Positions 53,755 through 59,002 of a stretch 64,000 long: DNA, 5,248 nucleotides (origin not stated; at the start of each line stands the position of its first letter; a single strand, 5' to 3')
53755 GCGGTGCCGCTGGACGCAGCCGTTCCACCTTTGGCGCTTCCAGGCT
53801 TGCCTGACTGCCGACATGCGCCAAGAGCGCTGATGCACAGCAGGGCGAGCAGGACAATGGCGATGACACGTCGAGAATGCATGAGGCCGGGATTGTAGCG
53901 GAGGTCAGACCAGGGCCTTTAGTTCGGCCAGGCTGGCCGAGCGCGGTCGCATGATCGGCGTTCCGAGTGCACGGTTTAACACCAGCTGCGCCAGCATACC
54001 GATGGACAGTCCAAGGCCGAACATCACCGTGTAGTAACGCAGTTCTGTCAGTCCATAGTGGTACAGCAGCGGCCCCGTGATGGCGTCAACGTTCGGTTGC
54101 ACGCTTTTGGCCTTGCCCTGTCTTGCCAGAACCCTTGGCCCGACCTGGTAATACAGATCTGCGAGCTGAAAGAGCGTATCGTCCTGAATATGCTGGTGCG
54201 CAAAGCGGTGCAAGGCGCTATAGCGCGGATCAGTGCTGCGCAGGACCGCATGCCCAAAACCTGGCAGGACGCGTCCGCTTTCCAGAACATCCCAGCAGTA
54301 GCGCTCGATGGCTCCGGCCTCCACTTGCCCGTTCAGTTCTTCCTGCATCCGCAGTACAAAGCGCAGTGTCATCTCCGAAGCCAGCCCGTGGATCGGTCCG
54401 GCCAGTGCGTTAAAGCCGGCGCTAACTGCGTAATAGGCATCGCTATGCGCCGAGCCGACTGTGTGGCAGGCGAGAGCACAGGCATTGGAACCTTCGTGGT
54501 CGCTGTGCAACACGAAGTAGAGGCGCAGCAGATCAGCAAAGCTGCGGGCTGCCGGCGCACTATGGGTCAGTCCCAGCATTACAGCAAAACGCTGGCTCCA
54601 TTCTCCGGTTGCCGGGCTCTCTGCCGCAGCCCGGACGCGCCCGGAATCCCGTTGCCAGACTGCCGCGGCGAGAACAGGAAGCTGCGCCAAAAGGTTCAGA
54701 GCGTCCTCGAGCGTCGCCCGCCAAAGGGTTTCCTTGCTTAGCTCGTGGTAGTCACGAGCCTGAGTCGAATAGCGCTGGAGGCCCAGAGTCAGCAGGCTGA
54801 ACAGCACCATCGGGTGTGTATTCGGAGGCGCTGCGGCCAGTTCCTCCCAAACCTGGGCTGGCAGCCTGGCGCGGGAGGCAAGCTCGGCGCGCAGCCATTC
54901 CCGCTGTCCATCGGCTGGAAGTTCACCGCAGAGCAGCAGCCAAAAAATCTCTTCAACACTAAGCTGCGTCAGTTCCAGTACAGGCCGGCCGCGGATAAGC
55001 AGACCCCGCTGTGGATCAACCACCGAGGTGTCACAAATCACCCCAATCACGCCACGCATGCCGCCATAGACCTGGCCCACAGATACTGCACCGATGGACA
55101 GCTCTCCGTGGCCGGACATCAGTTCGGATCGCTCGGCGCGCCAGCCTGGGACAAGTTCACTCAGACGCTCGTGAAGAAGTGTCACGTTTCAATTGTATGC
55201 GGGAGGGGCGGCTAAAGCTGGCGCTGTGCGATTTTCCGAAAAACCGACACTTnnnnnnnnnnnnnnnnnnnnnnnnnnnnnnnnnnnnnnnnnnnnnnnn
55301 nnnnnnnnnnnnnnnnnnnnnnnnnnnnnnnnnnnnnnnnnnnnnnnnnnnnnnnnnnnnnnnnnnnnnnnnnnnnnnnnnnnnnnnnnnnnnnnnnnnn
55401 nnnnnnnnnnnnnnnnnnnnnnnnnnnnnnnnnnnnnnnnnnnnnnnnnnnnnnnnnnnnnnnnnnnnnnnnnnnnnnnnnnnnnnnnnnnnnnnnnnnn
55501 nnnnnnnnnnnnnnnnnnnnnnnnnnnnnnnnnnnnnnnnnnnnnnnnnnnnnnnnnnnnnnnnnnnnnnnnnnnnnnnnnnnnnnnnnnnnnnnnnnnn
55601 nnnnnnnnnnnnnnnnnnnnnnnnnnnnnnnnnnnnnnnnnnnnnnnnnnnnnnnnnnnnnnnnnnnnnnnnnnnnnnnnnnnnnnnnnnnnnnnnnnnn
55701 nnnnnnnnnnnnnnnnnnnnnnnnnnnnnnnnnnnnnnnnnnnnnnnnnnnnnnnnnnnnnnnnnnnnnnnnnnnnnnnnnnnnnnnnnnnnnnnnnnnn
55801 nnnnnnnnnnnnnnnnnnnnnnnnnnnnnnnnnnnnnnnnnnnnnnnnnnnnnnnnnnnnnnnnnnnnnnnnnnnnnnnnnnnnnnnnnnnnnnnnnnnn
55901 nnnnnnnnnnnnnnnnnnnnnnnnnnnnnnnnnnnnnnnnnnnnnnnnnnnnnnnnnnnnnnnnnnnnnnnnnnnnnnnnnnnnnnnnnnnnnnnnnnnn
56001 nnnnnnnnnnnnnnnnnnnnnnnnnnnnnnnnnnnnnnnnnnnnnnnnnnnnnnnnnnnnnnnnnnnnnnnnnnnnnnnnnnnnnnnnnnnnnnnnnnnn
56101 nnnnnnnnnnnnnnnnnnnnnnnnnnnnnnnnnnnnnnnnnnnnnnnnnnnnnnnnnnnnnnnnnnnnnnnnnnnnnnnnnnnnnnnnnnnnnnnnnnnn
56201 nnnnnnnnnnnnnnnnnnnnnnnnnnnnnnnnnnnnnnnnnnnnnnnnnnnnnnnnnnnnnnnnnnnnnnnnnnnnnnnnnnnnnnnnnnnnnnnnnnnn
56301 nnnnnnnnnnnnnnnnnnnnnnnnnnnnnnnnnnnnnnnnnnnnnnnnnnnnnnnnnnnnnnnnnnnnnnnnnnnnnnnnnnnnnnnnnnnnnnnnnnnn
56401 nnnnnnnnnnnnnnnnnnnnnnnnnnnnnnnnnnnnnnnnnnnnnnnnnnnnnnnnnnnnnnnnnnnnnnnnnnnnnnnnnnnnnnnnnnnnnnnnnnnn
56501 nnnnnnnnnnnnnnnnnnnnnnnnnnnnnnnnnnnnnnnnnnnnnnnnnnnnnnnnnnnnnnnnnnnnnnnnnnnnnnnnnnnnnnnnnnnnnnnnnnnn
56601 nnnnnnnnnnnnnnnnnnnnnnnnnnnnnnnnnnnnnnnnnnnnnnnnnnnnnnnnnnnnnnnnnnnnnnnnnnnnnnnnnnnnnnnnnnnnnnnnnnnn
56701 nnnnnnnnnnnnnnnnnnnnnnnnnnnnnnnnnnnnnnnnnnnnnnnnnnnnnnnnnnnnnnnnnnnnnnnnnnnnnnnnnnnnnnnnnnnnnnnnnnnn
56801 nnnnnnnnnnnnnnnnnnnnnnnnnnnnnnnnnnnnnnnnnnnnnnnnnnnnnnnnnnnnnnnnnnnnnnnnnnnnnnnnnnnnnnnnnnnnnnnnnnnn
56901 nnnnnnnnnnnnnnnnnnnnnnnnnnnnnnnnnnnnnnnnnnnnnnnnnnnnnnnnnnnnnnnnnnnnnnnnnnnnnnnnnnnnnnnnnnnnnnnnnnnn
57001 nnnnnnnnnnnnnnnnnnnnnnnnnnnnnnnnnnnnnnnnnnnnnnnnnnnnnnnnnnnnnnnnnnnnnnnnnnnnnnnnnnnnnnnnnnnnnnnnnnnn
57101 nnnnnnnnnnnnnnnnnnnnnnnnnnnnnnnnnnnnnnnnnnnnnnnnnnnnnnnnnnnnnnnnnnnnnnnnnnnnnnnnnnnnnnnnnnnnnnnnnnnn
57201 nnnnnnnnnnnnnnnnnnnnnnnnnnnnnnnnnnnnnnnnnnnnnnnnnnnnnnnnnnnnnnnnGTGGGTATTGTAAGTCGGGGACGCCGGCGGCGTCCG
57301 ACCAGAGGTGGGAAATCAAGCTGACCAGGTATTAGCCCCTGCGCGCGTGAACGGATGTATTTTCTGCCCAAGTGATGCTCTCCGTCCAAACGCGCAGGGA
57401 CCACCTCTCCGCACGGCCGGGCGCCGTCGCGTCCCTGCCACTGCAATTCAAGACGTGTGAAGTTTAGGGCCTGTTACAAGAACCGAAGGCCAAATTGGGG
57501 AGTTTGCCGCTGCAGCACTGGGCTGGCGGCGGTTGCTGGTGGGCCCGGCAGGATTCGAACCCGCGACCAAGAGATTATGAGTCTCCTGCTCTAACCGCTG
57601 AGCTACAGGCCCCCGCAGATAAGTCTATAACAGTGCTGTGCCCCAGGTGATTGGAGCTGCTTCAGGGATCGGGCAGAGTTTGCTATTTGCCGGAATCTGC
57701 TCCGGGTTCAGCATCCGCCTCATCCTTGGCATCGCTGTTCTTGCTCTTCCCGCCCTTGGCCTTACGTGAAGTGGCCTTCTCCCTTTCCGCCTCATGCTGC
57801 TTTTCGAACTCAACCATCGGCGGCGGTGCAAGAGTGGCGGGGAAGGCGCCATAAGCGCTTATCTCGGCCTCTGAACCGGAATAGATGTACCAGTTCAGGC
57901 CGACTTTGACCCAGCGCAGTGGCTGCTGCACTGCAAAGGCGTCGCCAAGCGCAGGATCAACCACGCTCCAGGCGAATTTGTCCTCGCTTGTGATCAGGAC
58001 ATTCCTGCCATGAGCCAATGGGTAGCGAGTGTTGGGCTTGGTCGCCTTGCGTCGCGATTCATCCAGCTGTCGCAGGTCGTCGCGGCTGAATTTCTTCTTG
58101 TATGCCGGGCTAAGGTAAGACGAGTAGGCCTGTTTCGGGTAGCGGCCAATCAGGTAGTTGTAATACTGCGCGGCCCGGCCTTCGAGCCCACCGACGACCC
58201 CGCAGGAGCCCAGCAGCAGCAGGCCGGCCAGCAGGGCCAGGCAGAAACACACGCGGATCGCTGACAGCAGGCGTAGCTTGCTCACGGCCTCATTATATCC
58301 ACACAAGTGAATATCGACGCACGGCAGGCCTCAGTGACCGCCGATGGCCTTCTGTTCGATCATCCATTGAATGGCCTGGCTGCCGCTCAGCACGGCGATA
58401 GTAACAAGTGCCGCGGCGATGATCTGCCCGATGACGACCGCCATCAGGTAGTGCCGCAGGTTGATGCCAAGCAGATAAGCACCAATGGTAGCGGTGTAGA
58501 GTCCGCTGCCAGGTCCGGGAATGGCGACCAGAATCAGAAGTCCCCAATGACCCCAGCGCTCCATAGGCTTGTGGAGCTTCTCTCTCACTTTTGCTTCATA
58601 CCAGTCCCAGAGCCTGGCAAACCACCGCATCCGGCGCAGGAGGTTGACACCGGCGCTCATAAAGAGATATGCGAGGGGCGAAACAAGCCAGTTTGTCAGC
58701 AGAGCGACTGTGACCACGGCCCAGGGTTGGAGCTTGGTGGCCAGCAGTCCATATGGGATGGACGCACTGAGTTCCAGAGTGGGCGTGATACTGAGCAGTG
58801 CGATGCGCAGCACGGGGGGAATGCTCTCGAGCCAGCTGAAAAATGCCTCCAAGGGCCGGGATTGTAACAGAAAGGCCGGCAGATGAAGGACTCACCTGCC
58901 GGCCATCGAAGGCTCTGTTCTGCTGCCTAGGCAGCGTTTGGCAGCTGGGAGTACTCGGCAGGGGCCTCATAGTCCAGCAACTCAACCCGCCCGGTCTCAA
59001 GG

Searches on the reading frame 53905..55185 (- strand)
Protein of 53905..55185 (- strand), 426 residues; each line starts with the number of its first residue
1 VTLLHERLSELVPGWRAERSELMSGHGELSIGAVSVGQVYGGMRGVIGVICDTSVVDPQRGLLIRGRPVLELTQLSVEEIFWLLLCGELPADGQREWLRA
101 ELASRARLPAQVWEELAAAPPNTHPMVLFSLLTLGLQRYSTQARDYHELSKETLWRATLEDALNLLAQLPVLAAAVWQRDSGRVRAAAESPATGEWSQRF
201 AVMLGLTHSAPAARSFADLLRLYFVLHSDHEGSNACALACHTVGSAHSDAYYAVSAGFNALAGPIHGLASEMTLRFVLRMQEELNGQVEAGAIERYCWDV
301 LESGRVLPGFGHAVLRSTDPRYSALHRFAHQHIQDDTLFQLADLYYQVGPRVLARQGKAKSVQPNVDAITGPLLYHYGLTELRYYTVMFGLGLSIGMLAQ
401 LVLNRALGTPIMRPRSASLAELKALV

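Call 44: search_protein_families(library=pfam, proteins=[window:53905-55185:-], max_evalue=0.0001)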
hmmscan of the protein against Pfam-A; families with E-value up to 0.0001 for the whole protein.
window:53905-55185:- (426 aa): 1 family
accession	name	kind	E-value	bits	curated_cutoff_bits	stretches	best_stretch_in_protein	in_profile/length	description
PF00285.26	Citrate_synt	-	7.8e-80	269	27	1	42-415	1-357/357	Citrate synthase, C-terminal domain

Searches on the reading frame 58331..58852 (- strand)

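Call 3: search_protein_families(library=pfam, proteins=[window:58331-58852:-], max_evalue=0.01)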
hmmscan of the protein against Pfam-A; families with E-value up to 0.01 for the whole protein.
window:58331-58852:- (173 aa): 2 families
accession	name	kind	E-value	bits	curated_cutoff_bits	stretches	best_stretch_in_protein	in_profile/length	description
PF06695.16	Sm_multidrug_ex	-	1.3e-26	94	30.7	1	27-148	1-120/121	Putative small multi-drug export protein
PF09335.16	VTT_dom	-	6.2e-06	27.1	33.9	1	42-153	15-120/123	VTT domain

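Call 20: search_protein_families(library=ncbifam, proteins=[window:58331-58852:-], max_evalue=0.01)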
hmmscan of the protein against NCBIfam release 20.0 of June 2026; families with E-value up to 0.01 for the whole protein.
window:58331-58852:- (173 aa): 0 families
